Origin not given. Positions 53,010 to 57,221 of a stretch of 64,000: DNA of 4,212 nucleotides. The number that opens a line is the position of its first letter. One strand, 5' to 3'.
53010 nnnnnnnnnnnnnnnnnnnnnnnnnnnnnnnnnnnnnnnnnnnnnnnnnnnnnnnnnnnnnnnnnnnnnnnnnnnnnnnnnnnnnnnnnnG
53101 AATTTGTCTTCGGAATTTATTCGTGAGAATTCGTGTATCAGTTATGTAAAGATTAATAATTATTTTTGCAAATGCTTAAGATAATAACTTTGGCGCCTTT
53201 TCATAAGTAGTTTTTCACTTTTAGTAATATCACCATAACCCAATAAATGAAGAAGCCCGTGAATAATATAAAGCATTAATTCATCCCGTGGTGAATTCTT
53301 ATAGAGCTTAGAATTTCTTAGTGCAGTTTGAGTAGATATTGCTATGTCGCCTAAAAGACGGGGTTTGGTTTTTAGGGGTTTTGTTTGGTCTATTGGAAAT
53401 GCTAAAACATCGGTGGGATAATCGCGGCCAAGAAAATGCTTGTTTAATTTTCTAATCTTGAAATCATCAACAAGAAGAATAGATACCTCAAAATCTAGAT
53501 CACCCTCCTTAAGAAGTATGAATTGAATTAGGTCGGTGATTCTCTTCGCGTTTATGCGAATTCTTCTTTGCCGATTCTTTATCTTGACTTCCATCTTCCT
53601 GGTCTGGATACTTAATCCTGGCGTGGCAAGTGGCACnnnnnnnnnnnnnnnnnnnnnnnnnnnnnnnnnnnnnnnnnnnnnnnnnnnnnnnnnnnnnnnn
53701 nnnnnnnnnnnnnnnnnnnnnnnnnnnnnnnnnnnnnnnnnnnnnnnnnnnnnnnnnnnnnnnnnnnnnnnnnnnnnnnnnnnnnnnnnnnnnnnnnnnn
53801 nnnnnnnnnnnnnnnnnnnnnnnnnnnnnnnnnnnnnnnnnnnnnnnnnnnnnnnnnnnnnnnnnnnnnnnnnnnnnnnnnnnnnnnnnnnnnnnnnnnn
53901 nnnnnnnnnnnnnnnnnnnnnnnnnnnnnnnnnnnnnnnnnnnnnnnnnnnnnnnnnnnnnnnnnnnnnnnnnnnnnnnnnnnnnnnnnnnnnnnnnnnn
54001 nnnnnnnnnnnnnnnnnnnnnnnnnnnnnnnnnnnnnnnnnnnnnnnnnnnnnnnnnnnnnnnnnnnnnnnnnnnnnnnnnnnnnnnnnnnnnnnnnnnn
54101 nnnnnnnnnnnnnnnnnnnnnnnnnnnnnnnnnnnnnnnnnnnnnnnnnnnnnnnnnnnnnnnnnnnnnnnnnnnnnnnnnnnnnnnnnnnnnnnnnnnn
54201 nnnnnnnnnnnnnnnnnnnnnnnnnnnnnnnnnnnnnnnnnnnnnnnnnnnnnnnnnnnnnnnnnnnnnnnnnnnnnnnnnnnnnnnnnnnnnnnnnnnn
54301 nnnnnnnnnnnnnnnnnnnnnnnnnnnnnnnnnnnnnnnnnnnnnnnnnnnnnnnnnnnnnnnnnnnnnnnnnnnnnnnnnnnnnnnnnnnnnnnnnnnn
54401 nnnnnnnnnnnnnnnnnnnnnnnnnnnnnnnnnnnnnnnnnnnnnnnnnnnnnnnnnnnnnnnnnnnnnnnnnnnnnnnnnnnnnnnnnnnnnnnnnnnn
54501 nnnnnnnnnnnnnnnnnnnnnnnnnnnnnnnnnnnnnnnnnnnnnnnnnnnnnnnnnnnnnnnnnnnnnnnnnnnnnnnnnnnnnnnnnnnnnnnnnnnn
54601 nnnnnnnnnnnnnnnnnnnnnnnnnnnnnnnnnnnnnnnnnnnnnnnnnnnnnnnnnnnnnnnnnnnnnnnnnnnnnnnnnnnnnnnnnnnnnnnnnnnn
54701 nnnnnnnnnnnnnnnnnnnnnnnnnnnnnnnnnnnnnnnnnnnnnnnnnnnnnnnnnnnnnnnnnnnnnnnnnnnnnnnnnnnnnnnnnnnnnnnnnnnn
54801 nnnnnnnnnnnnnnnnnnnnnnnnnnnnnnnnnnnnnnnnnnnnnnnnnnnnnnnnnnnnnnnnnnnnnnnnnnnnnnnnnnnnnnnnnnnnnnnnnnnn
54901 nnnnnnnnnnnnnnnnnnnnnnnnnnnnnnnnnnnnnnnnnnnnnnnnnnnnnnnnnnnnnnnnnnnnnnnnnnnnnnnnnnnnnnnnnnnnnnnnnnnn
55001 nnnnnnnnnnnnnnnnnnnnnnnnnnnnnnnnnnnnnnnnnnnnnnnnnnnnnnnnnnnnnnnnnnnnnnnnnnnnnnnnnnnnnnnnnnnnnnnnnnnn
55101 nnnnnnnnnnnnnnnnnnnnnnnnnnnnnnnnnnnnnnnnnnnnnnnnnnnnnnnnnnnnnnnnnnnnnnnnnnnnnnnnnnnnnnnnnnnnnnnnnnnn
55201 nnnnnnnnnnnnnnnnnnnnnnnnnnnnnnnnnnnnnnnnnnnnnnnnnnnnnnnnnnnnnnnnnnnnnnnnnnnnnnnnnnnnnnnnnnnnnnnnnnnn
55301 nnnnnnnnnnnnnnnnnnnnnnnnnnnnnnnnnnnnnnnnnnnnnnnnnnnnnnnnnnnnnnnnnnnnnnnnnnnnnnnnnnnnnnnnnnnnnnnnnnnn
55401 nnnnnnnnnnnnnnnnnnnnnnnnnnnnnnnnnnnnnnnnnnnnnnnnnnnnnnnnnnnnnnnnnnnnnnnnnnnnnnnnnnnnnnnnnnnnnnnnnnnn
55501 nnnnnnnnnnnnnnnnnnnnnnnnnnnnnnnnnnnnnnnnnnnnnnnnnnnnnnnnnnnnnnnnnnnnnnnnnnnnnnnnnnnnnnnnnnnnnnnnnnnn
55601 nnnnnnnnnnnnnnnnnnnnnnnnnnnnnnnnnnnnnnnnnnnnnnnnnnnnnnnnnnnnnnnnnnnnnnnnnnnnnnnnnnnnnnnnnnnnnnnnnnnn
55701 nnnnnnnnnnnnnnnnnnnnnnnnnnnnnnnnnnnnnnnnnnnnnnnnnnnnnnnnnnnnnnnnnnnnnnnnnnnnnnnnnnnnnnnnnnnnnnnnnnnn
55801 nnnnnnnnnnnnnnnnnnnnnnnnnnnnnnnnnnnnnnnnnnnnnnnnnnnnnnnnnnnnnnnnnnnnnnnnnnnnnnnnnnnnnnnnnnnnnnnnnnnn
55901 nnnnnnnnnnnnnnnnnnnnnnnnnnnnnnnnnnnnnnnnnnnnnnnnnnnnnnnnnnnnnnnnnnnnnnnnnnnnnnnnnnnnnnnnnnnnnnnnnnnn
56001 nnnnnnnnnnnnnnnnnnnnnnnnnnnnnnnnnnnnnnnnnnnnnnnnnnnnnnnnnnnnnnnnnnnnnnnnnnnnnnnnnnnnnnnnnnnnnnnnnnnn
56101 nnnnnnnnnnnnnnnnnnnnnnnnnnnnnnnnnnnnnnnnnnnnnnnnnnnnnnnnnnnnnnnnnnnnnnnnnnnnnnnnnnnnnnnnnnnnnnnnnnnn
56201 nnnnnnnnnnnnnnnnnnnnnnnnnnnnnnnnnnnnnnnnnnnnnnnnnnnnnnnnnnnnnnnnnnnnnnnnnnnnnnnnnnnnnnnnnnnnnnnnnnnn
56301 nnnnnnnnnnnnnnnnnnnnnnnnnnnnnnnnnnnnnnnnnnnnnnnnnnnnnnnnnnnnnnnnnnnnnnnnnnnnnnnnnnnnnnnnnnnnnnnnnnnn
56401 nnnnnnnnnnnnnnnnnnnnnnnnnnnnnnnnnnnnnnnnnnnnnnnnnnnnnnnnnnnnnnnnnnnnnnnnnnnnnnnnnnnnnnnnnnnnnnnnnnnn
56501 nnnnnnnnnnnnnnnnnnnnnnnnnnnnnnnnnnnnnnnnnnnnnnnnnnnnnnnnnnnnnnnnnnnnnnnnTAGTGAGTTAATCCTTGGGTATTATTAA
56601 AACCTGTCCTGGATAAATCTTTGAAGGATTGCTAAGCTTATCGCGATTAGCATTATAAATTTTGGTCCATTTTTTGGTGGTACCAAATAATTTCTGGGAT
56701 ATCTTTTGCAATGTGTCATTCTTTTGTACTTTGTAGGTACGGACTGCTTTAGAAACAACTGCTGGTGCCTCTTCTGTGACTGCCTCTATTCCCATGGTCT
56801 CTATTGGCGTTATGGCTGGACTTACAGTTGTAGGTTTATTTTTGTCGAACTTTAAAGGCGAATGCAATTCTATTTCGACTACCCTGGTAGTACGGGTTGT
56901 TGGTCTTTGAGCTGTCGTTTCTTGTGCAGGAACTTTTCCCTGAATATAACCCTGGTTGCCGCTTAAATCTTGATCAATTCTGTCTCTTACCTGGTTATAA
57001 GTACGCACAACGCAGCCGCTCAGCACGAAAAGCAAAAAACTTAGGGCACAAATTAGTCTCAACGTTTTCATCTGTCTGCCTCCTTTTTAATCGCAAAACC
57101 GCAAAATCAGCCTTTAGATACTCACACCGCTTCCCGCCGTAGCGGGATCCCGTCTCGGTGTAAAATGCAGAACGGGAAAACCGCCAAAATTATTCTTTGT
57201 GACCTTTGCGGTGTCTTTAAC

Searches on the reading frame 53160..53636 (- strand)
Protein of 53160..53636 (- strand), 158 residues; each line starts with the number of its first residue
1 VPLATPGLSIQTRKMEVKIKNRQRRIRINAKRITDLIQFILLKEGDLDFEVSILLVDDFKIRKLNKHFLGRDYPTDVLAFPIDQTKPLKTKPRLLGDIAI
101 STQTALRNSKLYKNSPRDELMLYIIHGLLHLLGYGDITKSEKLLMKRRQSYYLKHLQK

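Call 47: search_protein_families(library=pfam, proteins=[window:53160-53636:-], max_evalue=0.001)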
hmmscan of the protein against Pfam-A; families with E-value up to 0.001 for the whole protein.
window:53160-53636:- (158 aa): 1 family
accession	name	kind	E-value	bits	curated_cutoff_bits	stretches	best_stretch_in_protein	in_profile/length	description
PF02130.23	YbeY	-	1.1e-31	109.9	25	1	32-156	10-129/129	Endoribonuclease YbeY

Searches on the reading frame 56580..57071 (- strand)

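Call 47: search_protein_families(library=pfam, proteins=[window:56580-57071:-], max_evalue=0.001)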
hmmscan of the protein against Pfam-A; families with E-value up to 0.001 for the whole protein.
window:56580-57071:- (163 aa): 2 families
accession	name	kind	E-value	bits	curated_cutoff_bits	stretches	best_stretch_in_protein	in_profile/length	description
PF01476.26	LysM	-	4.9e-11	42.8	20.9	1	113-161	1-43/43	LysM domain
PF01456.22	Mucin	-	0.00031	21.2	34.7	1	1-128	1-120/143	Mucin-like glycoprotein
